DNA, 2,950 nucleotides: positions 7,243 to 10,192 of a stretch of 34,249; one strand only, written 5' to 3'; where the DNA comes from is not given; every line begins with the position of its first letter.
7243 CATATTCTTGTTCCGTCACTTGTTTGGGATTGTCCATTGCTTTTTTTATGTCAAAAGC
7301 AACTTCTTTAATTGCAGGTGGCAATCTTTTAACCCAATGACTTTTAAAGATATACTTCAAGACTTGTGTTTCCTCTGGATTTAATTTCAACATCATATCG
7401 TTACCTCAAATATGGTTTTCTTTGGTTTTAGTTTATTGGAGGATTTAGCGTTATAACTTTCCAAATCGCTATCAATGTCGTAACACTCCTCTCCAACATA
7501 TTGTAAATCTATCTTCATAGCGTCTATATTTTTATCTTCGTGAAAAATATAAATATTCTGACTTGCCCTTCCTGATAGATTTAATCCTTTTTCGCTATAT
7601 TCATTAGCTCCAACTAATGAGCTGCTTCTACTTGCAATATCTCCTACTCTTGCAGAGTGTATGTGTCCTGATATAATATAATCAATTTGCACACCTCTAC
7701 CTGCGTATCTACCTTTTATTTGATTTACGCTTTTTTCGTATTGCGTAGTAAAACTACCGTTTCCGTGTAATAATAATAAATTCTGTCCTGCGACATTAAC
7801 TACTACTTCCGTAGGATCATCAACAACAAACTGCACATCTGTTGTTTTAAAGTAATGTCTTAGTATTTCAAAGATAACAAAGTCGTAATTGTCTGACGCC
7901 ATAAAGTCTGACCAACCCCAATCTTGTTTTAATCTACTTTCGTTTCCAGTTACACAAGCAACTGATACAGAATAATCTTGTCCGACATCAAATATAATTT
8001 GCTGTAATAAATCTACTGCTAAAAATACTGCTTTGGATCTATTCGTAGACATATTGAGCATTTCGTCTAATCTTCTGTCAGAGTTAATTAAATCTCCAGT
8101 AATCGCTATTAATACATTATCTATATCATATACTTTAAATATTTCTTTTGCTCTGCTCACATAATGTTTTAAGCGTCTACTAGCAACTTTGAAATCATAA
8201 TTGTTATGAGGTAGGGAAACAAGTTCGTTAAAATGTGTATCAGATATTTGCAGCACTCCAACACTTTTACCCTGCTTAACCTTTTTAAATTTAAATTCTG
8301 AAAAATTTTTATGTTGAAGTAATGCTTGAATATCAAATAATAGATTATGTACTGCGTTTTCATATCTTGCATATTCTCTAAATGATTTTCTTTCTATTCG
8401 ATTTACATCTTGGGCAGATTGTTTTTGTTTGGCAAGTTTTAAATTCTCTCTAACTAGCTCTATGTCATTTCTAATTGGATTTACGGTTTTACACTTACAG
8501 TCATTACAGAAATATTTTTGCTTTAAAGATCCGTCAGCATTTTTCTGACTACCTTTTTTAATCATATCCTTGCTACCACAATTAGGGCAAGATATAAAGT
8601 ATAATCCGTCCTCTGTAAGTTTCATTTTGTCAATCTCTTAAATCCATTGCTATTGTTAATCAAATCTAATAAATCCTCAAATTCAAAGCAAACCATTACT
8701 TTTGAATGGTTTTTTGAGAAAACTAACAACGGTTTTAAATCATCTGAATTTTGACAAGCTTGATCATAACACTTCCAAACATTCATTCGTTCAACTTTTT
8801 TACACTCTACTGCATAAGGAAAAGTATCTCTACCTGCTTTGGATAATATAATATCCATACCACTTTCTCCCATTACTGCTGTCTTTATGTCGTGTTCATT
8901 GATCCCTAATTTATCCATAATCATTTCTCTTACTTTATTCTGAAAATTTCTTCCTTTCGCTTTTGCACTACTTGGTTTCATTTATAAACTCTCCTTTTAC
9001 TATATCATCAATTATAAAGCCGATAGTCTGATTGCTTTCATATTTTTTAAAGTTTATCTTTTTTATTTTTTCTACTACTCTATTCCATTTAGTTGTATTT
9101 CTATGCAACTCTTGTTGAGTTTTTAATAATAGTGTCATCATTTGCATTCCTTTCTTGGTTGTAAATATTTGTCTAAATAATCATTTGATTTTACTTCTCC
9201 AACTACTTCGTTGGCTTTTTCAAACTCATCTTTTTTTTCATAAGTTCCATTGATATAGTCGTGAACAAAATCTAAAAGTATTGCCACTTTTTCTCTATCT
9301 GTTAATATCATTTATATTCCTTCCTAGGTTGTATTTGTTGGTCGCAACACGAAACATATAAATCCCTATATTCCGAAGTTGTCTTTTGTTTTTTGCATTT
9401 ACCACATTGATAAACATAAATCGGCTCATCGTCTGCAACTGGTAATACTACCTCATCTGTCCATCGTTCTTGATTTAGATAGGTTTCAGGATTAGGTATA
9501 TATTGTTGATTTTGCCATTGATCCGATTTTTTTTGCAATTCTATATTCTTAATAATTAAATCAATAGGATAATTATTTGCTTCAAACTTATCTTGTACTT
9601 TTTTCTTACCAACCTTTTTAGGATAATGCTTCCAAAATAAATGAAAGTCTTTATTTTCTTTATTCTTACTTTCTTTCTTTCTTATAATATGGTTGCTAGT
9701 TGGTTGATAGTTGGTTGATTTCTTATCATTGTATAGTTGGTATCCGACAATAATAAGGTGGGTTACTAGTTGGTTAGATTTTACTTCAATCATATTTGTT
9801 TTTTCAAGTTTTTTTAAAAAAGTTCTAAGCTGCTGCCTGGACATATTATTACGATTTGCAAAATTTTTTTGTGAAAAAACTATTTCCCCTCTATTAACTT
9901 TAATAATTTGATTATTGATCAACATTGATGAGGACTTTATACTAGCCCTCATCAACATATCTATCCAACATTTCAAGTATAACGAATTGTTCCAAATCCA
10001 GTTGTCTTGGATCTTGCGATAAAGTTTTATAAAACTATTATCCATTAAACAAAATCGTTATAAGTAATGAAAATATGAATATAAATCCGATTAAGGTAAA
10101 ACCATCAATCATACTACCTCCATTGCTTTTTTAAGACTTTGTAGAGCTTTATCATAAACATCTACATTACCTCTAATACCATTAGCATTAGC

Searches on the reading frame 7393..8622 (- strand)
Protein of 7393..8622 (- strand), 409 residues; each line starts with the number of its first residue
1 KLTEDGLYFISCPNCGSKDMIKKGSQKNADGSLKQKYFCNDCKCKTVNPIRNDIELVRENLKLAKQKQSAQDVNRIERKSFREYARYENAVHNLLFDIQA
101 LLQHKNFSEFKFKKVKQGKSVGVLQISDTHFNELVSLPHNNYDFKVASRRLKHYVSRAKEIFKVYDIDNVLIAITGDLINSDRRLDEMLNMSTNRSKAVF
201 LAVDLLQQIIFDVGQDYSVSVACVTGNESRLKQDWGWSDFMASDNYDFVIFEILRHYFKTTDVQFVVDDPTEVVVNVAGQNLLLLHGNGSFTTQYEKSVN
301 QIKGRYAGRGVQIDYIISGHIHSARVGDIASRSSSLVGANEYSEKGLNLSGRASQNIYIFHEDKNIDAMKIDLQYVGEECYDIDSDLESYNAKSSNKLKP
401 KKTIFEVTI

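Call 14: search_protein_families(library=phrogs, proteins=[window:7393-8622:-], max_evalue=0.001)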
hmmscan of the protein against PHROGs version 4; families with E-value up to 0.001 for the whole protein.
window:7393-8622:- (409 aa): 3 families
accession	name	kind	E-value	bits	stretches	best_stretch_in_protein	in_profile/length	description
phrog_284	-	DNA, RNA and nucleotide metabolism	2.9e-57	195.4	1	53-374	61-395/398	exonuclease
phrog_704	-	DNA, RNA and nucleotide metabolism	1.8e-12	48.1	1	103-357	117-370/390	DNA repair exonuclease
phrog_5516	-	unknown function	0.00078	20.5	0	11-67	6-60/90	-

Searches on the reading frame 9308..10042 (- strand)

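Call 14: search_protein_families(library=phrogs, proteins=[window:9308-10042:-], max_evalue=0.001)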
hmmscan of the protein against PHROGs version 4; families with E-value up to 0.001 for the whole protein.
window:9308-10042:- (244 aa): 10 families
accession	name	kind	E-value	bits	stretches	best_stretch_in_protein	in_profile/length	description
phrog_2514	-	DNA, RNA and nucleotide metabolism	7.3e-25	88.8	1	3-132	4-141/270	DnaD-like helicase loader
phrog_9474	-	DNA, RNA and nucleotide metabolism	1.2e-15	58.8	1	110-206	159-257/288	replication initiation protein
phrog_270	-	DNA, RNA and nucleotide metabolism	1.6e-15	58.4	1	52-200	64-252/383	replication initiation protein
phrog_186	-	DNA, RNA and nucleotide metabolism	8.5e-14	52.9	1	2-174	20-175/308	DnaD-like helicase loader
phrog_9327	-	DNA, RNA and nucleotide metabolism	7.9e-12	46.3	1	107-202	151-246/276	primosomal protein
phrog_1347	-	unknown function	2.7e-10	40.6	1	106-226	251-375/417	-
phrog_27581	-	unknown function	7.5e-10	39.9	1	3-154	27-183/216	-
phrog_16304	-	unknown function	6.6e-08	33.7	1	116-207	130-225/244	-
phrog_35955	-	unknown function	7.9e-07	29.8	1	26-117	28-119/285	-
phrog_35156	-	unknown function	7.3e-05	23.8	1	132-195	86-150/154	-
